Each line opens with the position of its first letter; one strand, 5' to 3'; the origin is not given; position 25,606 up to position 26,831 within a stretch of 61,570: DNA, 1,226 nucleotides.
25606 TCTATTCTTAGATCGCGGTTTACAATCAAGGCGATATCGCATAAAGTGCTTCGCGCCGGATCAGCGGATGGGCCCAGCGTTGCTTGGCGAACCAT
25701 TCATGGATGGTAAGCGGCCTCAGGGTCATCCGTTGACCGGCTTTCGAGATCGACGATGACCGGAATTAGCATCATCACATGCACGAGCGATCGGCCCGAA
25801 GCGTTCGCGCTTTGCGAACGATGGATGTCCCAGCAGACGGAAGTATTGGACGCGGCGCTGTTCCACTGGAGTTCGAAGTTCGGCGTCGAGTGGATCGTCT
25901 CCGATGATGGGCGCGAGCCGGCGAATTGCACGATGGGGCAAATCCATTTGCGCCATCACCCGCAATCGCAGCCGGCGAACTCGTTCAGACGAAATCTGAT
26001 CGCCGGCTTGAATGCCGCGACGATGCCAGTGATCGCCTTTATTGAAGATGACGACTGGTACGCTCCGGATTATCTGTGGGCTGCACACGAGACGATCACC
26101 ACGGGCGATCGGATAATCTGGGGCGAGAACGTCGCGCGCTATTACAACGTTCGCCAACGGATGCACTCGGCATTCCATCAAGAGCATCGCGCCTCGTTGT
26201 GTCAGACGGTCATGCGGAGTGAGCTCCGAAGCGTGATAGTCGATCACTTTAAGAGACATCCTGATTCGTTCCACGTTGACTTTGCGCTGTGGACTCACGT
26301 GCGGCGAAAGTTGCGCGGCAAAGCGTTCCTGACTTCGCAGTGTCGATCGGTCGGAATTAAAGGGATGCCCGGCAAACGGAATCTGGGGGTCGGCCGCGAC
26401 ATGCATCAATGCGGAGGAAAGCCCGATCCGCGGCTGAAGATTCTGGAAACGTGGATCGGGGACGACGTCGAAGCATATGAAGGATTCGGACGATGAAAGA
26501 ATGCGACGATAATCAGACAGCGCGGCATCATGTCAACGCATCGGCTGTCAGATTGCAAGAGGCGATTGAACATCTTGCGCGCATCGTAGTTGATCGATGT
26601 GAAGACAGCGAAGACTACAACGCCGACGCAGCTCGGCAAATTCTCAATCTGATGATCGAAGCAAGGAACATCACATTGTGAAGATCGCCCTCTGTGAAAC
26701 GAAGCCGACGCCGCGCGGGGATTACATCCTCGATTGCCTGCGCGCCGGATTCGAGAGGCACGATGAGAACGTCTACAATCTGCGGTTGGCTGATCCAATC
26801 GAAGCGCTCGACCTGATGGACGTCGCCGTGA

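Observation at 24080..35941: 12-kb carbohydrate synthesis, methylation and sulfation island downstream of the tail genes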

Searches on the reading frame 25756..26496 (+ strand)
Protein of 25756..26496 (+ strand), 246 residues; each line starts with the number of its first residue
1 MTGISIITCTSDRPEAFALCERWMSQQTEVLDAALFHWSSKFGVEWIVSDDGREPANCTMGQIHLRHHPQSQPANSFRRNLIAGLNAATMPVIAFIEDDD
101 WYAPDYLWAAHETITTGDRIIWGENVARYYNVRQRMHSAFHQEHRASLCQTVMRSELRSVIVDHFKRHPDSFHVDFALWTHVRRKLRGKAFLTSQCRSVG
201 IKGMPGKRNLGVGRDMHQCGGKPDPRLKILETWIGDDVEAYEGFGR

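Call 5: search_protein_families(library=pfam, max_evalue=0.1, proteins=[window:25756-26496:+])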
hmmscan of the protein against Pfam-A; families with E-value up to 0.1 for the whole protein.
window:25756-26496:+ (246 aa): 1 family
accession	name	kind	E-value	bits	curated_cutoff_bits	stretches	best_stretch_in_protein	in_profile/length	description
PF00535.33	Glycos_transf_2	-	8.6e-06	26.2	23.3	1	62-141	54-131/168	Glycosyl transferase family 2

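Call 10: search_protein_families(library=phrogs, max_evalue=0.01, proteins=[window:25756-26496:+])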
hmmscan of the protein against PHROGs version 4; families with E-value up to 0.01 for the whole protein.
window:25756-26496:+ (246 aa): 0 families

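Call 11: search_protein_families(library=ncbifam, max_evalue=0.01, proteins=[window:25756-26496:+])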
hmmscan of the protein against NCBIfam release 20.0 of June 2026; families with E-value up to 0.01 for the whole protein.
window:25756-26496:+ (246 aa): 0 families

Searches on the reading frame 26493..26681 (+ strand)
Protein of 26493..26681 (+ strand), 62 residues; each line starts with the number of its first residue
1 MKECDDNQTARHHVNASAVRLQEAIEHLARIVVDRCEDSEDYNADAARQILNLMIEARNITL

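Call 5: search_protein_families(library=pfam, max_evalue=0.1, proteins=[window:26493-26681:+])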
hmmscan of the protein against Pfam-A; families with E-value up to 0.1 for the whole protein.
window:26493-26681:+ (62 aa): 1 family
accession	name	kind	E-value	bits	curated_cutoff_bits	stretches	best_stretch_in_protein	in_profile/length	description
PF01205.25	UPF0029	-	0.069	13.6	27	1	6-56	28-71/107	Uncharacterized protein family UPF0029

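Call 90: search_protein_families(library=phrogs, max_evalue=0.01, proteins=[window:26493-26681:+])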
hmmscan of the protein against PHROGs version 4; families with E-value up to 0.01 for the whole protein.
window:26493-26681:+ (62 aa): 1 family
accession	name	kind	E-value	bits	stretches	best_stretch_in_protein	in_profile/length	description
phrog_31793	-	unknown function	0.0018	19.7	1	9-59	47-95/107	-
